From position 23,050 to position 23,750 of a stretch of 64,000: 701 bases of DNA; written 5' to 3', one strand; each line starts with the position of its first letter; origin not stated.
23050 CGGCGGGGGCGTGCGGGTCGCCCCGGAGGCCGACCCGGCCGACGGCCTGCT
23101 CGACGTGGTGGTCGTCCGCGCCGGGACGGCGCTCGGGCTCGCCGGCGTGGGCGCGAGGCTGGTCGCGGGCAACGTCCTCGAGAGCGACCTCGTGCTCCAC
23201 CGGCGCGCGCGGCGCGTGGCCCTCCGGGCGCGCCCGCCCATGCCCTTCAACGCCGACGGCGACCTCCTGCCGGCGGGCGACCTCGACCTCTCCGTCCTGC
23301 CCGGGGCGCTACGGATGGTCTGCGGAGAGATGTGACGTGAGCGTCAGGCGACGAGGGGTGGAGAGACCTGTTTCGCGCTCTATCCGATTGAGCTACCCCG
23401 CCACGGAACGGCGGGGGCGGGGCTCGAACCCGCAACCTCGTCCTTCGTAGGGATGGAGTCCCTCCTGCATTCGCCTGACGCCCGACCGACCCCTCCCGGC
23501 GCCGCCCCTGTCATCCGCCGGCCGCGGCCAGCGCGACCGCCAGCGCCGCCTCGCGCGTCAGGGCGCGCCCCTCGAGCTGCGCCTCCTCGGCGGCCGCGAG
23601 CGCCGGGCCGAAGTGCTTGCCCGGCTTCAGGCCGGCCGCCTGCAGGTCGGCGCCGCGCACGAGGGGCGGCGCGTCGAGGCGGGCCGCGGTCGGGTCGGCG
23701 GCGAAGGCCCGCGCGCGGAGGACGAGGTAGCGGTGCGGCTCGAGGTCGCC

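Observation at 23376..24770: Permuted tRNA encodes no CCA and sits immediately downstream of the CCA-adding enzyme gene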

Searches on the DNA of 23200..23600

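Call 6: search_rna_families(source=window, start=23200, end=23600, threshold=evalue, max_evalue=10, show_alignments=5)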
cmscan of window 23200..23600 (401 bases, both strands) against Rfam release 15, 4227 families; matches with E-value up to 10: 4.
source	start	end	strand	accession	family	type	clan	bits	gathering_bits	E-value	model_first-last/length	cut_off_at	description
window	23342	23477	-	RF02553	YrlA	Gene; sRNA;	-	66.8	69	2.8e-15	1-114/114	no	Y RNA-like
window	23394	23454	-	RF03395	mir-718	Gene; miRNA;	-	19.2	55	2.6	1-66/66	no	mir-718 microRNA precursor family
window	23379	23454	-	RF02681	Twister-sister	Gene; ribozyme;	-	18.8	34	0.18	1-81/81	no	Twister_sister_ribozyme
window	23396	23416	-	RF01772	rnk_pseudo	Cis-reg; leader;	-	14.3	55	7.9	77-96/108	no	Pseudomonas rnk leader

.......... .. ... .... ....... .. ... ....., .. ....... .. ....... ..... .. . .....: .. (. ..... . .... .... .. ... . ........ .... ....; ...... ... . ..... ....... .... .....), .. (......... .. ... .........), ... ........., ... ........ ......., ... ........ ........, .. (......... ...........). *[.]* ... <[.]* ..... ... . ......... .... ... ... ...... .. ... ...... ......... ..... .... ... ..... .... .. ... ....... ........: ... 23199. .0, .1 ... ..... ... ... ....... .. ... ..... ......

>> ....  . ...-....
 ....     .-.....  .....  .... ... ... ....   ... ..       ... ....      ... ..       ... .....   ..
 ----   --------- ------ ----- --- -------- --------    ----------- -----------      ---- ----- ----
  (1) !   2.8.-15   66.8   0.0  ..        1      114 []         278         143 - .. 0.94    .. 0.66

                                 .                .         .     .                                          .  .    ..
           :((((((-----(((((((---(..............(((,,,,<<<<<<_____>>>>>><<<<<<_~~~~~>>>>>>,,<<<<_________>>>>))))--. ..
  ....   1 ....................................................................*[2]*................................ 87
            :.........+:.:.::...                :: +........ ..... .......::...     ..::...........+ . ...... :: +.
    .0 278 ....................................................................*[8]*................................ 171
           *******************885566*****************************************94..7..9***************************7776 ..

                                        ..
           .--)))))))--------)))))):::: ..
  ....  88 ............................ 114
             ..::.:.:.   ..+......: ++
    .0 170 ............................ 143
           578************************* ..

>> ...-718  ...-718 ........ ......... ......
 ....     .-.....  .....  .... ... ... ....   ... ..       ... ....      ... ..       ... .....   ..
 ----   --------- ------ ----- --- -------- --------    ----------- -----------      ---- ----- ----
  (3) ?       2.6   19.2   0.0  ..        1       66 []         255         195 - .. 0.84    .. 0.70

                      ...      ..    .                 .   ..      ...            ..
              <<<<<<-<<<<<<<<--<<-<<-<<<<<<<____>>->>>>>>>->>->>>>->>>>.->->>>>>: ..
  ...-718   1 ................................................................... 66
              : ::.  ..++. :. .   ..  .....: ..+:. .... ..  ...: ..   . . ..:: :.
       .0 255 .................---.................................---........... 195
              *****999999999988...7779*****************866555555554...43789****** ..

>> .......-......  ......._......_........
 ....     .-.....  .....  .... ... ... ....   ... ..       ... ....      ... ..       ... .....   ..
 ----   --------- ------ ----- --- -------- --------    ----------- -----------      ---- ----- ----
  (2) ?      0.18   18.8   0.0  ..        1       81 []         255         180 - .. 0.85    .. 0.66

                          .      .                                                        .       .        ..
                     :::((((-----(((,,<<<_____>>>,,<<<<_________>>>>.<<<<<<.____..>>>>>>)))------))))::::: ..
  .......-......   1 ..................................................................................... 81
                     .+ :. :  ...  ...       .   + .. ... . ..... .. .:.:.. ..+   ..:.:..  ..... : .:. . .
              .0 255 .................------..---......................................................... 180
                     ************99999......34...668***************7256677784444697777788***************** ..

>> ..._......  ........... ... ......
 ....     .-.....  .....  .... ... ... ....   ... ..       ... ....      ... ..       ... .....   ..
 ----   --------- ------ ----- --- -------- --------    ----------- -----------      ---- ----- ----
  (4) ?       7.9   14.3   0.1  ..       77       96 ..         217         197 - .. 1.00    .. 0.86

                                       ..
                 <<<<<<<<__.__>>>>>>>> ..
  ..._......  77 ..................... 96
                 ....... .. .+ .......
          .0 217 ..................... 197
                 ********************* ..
